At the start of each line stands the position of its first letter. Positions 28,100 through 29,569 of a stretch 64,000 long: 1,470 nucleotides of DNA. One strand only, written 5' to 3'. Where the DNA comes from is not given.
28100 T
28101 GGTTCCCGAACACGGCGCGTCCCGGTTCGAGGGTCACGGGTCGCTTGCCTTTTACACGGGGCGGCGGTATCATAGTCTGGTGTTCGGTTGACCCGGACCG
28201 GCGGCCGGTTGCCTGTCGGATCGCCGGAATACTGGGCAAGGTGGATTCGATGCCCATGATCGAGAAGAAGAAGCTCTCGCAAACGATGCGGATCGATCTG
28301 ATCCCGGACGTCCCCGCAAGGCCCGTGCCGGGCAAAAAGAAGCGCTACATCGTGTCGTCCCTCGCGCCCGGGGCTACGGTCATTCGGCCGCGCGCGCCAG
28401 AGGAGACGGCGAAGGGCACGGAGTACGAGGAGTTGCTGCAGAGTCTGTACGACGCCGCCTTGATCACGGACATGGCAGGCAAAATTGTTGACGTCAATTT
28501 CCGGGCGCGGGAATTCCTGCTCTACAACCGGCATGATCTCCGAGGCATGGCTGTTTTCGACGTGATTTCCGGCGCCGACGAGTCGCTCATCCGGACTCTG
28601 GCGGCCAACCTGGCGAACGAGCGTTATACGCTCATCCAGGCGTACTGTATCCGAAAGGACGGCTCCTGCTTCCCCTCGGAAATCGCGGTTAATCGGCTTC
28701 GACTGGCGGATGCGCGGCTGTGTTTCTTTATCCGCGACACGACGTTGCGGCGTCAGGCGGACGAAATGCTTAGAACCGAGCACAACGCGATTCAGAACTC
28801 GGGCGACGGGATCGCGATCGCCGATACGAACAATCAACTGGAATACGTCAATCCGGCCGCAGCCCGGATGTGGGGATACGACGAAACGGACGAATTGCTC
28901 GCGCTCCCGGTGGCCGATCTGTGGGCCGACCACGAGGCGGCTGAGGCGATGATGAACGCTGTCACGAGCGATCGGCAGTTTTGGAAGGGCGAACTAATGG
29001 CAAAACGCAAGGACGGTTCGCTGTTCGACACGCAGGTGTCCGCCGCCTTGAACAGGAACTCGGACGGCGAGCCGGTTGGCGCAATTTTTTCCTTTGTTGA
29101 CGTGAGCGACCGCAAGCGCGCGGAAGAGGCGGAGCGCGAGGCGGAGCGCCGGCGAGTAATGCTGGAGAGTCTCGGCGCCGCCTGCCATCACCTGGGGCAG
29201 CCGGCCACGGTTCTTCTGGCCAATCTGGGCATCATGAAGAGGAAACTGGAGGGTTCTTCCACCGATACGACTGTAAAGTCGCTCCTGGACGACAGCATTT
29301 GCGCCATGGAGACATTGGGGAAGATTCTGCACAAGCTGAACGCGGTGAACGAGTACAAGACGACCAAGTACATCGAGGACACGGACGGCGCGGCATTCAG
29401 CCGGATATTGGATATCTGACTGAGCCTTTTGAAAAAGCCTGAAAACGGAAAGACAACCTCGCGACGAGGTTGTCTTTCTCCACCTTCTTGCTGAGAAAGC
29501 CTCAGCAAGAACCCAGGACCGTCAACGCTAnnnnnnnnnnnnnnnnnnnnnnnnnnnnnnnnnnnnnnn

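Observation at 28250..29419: PilS-position sensor lacks a kinase catalytic domain and is paralogous to a distant hybrid histidine kinase; the hybrid kinase is adjacent to a second DHp-only protein with His replaced by Gln (hybrid kinase + degenerate DHp protein at 59891-63262)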

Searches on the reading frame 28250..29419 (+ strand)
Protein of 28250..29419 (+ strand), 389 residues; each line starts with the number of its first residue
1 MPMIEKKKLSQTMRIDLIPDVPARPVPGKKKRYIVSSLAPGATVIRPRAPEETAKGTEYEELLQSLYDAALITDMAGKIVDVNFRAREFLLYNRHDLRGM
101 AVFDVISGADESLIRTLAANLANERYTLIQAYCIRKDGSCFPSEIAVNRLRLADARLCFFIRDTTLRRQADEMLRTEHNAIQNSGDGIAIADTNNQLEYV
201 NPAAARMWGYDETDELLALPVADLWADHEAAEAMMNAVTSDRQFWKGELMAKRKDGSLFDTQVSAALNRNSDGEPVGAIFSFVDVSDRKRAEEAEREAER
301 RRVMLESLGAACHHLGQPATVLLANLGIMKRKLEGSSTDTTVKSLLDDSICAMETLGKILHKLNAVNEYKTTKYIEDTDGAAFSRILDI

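Call 3: search_protein_families(library=pfam, proteins=[window:28250-29419:+], max_evalue=1)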
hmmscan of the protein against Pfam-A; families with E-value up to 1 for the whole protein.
window:28250-29419:+ (389 aa): 9 families
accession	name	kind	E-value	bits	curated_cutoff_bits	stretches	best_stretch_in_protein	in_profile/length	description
PF13426.13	PAS_9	-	1e-23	84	27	2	186-287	2-103/103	PAS domain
PF00989.32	PAS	-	3.3e-19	69.4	22.6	2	179-284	5-112/113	PAS fold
PF08448.16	PAS_4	-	6.9e-19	68.5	23.1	2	183-290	3-110/110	PAS fold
PF13188.13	PAS_8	-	7.6e-12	45.1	21.8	1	179-229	5-55/65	PAS domain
PF08447.18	PAS_3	-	2.4e-05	24.9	25.6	1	199-277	3-84/89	PAS fold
PF12860.13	PAS_7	-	0.016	15.8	27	1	183-293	3-115/115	PAS fold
PF24820.1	Diguanyl_cycl_sensor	-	0.16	12.4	28.1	0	62-101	1-40/109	Diguanylate cyclase-like sensor domain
PF14598.12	PAS_11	-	0.19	12.2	25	1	72-119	7-54/109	PAS domain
PF22750.1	Sol_i_2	-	0.23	11.9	26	1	332-378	5-47/90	Ant venom allergen Sol i 2 family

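Call 4: search_protein_families(library=ncbifam, proteins=[window:28250-29419:+], max_evalue=1)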
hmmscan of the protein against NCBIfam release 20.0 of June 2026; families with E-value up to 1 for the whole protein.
window:28250-29419:+ (389 aa): 22 families
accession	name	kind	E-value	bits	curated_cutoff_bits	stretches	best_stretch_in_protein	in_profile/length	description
TIGR00229.1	sensory_box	domain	3.2e-30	104.8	22.9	2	180-294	10-125/126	PAS domain S-box protein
NF052573.1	HisKinEspAMyxo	equivalog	2e-19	69.1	1400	2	153-345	232-428/755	serine histidine kinase EspA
NF008468.0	PRK11360.1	equivalog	8.6e-19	67.3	646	2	178-337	271-429/616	two-component system sensor histidine kinase AtoS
NF047874.1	MASE3_PAS_HK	subfamily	6.3e-15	55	560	2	179-340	269-434/655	MASE3 domain-containing sensor histidine kinase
NF045675.1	PhdiestaseDibA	equivalog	5.1e-11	41.6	980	1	160-293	63-197/623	phosphodiesterase DibA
NF052574.1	HisKinEspCMyxo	equivalog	3.6e-10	38.7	1200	2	166-339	275-452/785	serine histidine kinase EspC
NF052306.1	BluLightHisKinLov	equivalog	2.6e-08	33.1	450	2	227-301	79-151/334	blue-light-activated histidine kinase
NF045595.1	HK_scytonemin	equivalog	4.5e-08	31.9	865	1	116-363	223-473/637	scytonemin biosynthesis sensor histidine kinase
TIGR02938.1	nifL_nitrog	equivalog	2.2e-07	29.8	242.45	2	182-288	11-118/494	nitrogen fixation negative regulator NifL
NF010076.0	PRK13557.1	subfamily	4.2e-07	28.8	631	1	195-341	53-200/540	histidine kinase famiy protein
TIGR02966.1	phoR_proteo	equivalog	2.4e-06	26.8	334.2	1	173-367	4-178/333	phosphate regulon sensor histidine kinase PhoR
NF007298.0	PRK09776.1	equivalog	2.5e-06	25.6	1135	1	75-311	320-567/1111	diguanylate cyclase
TIGR02040.1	PpsR-CrtJ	equivalog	1.7e-05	24.1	275.4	1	57-270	133-348/442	transcriptional regulator PpsR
NF046044.1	PnpS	equivalog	3.1e-05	23.2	400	1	176-296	56-171/390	two-component system histidine kinase PnpS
NF053781.1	cdiGMPphdstlr2612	equivalog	4.8e-05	21.2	1600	1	151-305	557-720/1268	Tlr1612 family c-di-GMP phosphodiesterase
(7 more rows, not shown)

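Call 8: find_homologous_proteins(query=window:28250-29419:+)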
Query window:28250-29419:+ (389 aa): 821 proteins with E <= 0.001 among 8000 candidates; the best 120 are listed.
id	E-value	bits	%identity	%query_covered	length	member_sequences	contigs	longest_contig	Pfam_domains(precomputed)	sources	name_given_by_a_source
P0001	2.3e-252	855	100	99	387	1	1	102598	PF08447.19,PF13426.14,PF13188.14,PF08448.17,PF00989.32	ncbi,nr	ncbi:MAG: PAS domain S-box protein [Verrucomicrobiota bacterium]|nr:PAS domain S-box protein [Verruc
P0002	5.8e-187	639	75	100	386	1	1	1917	PF13426.14,PF13188.14,PF08448.17,PF00989.32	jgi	jgi:PAS domain S-box-containing protein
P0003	1.7e-167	575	69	99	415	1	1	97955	PF13426.14,PF13188.14,PF08448.17,PF00989.32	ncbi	-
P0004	5.2e-161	554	66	99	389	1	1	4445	PF08447.19,PF13426.14,PF13188.14,PF08448.17,PF00989.32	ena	-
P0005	6.5e-156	537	65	99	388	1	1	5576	PF08447.19,PF13426.14,PF13188.14,PF08448.17,PF00989.32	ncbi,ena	-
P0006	2.5e-151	522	64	99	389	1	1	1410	PF08447.19,PF13426.14,PF13188.14,PF08448.17,PF00989.32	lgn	-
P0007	4.9e-150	518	62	99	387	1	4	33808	PF08447.19,PF13426.14,PF13188.14,PF08448.17,PF00989.32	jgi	-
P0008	7.6e-149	514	61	99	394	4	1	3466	PF13426.14,PF13188.14,PF24820.2,PF08448.17,PF00989.32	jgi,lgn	jgi:PAS domain S-box-containing protein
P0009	3.2e-148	512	64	99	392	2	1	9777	PF13426.14,PF13188.14,PF08448.17,PF00989.32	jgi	-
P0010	2.5e-147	509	63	99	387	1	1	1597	PF13426.14,PF13188.14,PF08448.17,PF00989.32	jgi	-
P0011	1.1e-146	507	63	99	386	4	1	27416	PF13426.14,PF13188.14,PF08448.17,PF00989.32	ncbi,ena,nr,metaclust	ncbi:MAG: hypothetical protein A2283_05135 [Lentisphaerae bacterium RIFOXYA12_FULL_48_11]|nr:MAG: hy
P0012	3.0e-146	505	57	79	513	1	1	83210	PF08447.19,PF13426.14,PF13188.14,PF08448.17,PF00989.32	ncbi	ncbi:PAS domain S-box protein [Verrucomicrobiota bacterium]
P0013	1.5e-145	503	62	99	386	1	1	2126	PF13426.14,PF13188.14,PF08448.17,PF00989.32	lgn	-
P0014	2.1e-145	503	60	99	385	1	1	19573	PF08447.19,PF13426.14,PF13188.14,PF08448.17,PF00989.32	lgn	-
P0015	2.1e-145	503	62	99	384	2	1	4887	PF08447.19,PF13426.14,PF13188.14,PF08448.17,PF00989.32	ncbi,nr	ncbi:MAG: PAS domain-containing protein, partial [Kiritimatiellae bacterium]|nr:PAS domain-containin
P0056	3.3e-137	476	59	99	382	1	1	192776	PF13426.14,PF13188.14,PF08448.17,PF00989.32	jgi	jgi:PAS domain S-box-containing protein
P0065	3.1e-136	473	58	99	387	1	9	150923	PF08447.19,PF13426.14,PF13188.14,PF08448.17,PF00989.32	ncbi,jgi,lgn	jgi:PAS domain S-box-containing protein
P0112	1.5e-131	457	58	99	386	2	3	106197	PF08447.19,PF13426.14,PF13188.14,PF08448.17,PF00989.32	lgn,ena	-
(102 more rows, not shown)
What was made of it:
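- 28250..29419 (+): P1: soluble PAS-PAS-X protein, 389 aa, with no catalytic (CA) domain. At least 120 orthologues have the same length (call 8).
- More than 120 orthologues share it (call 8).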

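Call 12: find_encoding_contigs(protein=P0056, flank=10000, max_places=2)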
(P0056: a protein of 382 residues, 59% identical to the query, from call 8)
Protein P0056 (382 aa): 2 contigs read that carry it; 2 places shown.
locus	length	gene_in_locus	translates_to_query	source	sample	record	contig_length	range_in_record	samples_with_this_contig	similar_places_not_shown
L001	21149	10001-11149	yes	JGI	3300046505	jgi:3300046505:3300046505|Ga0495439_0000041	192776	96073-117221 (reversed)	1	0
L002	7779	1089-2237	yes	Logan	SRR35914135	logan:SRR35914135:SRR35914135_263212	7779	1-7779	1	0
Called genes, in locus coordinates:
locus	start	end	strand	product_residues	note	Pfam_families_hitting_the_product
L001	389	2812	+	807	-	PF13439:Glyco_transf_4, PF13579:Glyco_trans_4_4 (weak), PF20706:GT4-conflict, PF00534:Glycos_transf_1, PF13692:Glyco_trans_1_4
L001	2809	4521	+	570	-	-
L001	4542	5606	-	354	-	PF01384:PHO4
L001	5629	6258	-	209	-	PF01865:PhoU_div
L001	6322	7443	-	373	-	PF00155:Aminotran_1_2, PF01041:DegT_DnrJ_EryC1, PF01053:Cys_Met_Meta_PP (weak), PF01212:Beta_elim_lyase (weak)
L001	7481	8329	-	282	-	PF02585:PIG-L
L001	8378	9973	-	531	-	-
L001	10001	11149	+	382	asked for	PF00989:PAS, PF13426:PAS_9, PF13188:PAS_8 (weak), PF00989:PAS (weak), PF08448:PAS_4, PF13426:PAS_9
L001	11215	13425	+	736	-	-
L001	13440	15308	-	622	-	PF09852:DUF2079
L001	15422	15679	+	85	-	-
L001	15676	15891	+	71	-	PF21748:UPF0150, PF15919:HicB_lk_antitox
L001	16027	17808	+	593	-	PF13522:GATase_6, PF13537:GATase_7, PF01380:SIS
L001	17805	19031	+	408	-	PF25087:GMPPB_C (faint)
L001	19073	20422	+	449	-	PF02878:PGM_PMM_I, PF02879:PGM_PMM_II, PF02880:PGM_PMM_III, PF00408:PGM_PMM_IV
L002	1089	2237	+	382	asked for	PF00989:PAS, PF13426:PAS_9, PF13188:PAS_8 (weak), PF00989:PAS (weak), PF08448:PAS_4, PF13426:PAS_9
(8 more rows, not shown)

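Call 13: find_encoding_contigs(protein=P0003, flank=10000, max_places=1)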
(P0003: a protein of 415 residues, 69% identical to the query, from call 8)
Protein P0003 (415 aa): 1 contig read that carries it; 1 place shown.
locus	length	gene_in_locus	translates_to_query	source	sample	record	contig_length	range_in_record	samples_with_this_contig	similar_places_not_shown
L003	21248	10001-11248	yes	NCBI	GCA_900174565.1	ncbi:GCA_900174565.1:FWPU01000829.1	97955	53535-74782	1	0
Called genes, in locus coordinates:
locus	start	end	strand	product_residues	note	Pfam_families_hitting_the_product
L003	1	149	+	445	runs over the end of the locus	PF08245:Mur_ligase_M (weak), PF02875:Mur_ligase_C, PF27239:FOL3_C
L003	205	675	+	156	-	PF00293:NUDIX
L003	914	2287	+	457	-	PF00291:PALP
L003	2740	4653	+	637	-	PF13424:TPR_12 (weak), PF13432:TPR_16, PF00515:TPR_1 (weak), PF07719:TPR_2 (weak), PF13414:TPR_11, PF13432:TPR_16 (weak), PF00515:TPR_1 (weak), PF13432:TPR_16 (weak), +12 more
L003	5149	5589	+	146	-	-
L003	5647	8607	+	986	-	PF01839:FG-GAP (faint), PF13517:FG-GAP_3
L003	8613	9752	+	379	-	-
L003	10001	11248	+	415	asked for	PF00989:PAS, PF08448:PAS_4 (weak), PF13188:PAS_8 (faint), PF13426:PAS_9, PF00989:PAS, PF08448:PAS_4, PF13426:PAS_9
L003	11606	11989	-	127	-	PF07963:N_methyl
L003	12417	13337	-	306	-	PF00480:ROK, PF01869:BcrAD_BadFG (faint)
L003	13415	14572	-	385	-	PF00266:Aminotran_5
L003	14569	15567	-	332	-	PF01592:NifU_N, PF04324:Fer2_BFD, PF01106:NifU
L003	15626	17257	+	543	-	PF11104:PilM_2, PF06723:MreB_Mbl (faint), PF14450:FtsA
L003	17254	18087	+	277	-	-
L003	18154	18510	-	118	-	PF01925:TauE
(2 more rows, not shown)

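Call 14: find_encoding_contigs(protein=P0065, flank=10000, max_places=2)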
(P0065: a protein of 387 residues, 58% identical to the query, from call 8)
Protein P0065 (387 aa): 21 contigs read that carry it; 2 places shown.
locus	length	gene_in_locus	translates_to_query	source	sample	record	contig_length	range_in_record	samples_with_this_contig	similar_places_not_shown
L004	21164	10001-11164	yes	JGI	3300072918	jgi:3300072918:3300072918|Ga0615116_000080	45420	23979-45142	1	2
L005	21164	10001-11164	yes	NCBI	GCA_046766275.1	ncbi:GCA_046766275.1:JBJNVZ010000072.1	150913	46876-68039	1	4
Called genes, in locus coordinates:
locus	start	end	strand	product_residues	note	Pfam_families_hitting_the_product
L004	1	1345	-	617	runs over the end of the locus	PF03958:Secretin_N, PF00263:Secretin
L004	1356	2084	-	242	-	-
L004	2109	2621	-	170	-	-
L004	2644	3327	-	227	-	-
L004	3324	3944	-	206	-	-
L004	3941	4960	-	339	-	PF11104:PilM_2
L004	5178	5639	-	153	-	PF07963:N_methyl (weak), PF08334:T2SSG (faint)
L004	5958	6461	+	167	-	PF07963:N_methyl (weak)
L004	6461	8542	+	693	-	-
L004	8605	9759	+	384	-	-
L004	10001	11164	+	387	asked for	PF00989:PAS, PF08448:PAS_4 (weak), PF13188:PAS_8 (weak), PF13426:PAS_9, PF08447:PAS_3 (faint), PF00989:PAS (weak), PF08448:PAS_4, PF13426:PAS_9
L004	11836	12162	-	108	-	PF07963:N_methyl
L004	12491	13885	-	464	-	PF00072:Response_reg, PF00158:Sigma54_activat, PF14532:Sigma54_activ_2, PF00004:AAA (weak), PF07728:AAA_5 (weak), PF25601:AAA_lid_14, PF02954:HTH_8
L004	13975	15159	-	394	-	PF00482:T2SSF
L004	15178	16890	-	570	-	PF05157:MshEN, PF00437:T2SSE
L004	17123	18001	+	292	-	PF05157:MshEN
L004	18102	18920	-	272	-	-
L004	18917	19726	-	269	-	PF13191:AAA_16, PF20703:nSTAND1 (weak), PF13401:AAA_22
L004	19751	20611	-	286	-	PF13428:TPR_14 (faint), PF14559:TPR_19 (faint)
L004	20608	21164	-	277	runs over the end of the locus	?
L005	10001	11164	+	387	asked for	PF00989:PAS, PF08448:PAS_4 (weak), PF13188:PAS_8 (weak), PF13426:PAS_9, PF08447:PAS_3 (faint), PF00989:PAS (weak), PF08448:PAS_4, PF13426:PAS_9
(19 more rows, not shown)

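Call 15: find_encoding_contigs(protein=P0112, flank=10000, max_places=1)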
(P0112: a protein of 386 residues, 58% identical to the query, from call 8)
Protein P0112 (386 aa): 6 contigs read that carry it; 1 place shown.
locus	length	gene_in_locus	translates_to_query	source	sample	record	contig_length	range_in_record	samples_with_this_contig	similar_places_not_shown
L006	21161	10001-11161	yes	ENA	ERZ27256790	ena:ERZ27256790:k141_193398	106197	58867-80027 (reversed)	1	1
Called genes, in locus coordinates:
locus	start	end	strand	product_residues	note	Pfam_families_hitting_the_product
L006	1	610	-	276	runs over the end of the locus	PF02401:LYTB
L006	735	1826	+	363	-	PF00924:MS_channel_2nd, PF21082:MS_channel_3rd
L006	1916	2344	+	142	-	PF00072:Response_reg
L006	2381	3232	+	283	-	PF02569:Pantoate_ligase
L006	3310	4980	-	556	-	-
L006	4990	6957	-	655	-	-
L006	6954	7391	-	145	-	-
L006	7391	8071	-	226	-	-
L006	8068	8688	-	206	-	-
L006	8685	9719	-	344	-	PF11104:PilM_2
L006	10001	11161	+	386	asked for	PF00989:PAS, PF08448:PAS_4 (weak), PF13426:PAS_9, PF08447:PAS_3 (faint), PF00989:PAS, PF08448:PAS_4, PF13188:PAS_8 (weak), PF13426:PAS_9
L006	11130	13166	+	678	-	PF13428:TPR_14 (faint), PF14559:TPR_19 (faint), PF07719:TPR_2 (faint), PF13374:TPR_10 (faint), PF00515:TPR_1 (faint), PF13424:TPR_12 (weak), PF13432:TPR_16, PF23914:TPR_CcmH_CycH (weak), +4 more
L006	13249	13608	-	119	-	PF07963:N_methyl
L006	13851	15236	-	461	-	PF00072:Response_reg, PF00158:Sigma54_activat, PF14532:Sigma54_activ_2, PF00004:AAA (weak), PF07728:AAA_5 (weak), PF25601:AAA_lid_14, PF02954:HTH_8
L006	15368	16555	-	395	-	PF00482:T2SSF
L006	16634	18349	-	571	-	PF05157:MshEN, PF00437:T2SSE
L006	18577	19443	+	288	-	PF05157:MshEN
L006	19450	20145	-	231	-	-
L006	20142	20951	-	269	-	PF20703:nSTAND1 (weak), PF13191:AAA_16, PF13401:AAA_22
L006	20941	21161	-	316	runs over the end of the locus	PF07719:TPR_2 (faint), PF13174:TPR_6 (faint), PF13371:TPR_9 (faint), PF13428:TPR_14 (faint), PF13432:TPR_16, PF14559:TPR_19 (faint)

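Call 19: predict_structure(alignment_id=A1)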
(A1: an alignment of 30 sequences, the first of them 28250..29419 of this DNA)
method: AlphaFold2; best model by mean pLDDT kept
length: 389 residues; sequences in the alignment: 30
mean_pLDDT: 77.6   pTM: 0.46
mean pLDDT of the five models: 77.6, 76.1, 75.5, 74.1, 73.5
residues with pLDDT >= 90: 152; 70-90: 141; 50-70: 26; < 50: 70
segments of 3 or more residues with pLDDT < 50: 1-55, 372-377, 382-385
pLDDT, mean of each block of 10 residues (from residue 1): 37 32 38 33 39 60 86 96 92 94 93 90 87 91 91 91 78 53 74 94 94 94 95 92 89 96 90 86 92 86 80 82 87 79 86 83 70 48 47
secondary structure, 60 per line:
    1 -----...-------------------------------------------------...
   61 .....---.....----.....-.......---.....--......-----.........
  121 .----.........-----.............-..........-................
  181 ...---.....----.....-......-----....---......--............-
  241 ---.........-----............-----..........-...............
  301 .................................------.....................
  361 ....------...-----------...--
elements in order: H58-65 E69-73 E78-82 H84-90 H94-98 H102-105 H112-121 E126-134 E140-152 E154-163 H165-183 E187-191 E196-200 H202-207 H213-216 H221-224 H228-239 E244-252 E258-269 E275-284 H286-333 H340-364 E371-373 E385-387
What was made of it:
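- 28250..29419 (+): AlphaFold2 model (call 19).
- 28784..29119 (+): PAS2 (residues 179-290). calls 3, 19
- On Class I (HisKA-type) sensor histidine kinase: AlphaFold2 hairpin, helices 286-333 and 340-364 (call 19).
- On DHp-type histidine phosphotransferase (Spo0B/ChpT): Only about 25 residues follow helix 2, forming two short low-confidence strands (call 19).
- Closest known: Spo0B and ChpT. Different: P1 has two PAS domains and only a ~25-aa tail after the hairpin (call 19).
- Checked: AlphaFold2 predicts a helical hairpin, helices 286-333 and 340-364 (call 19).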
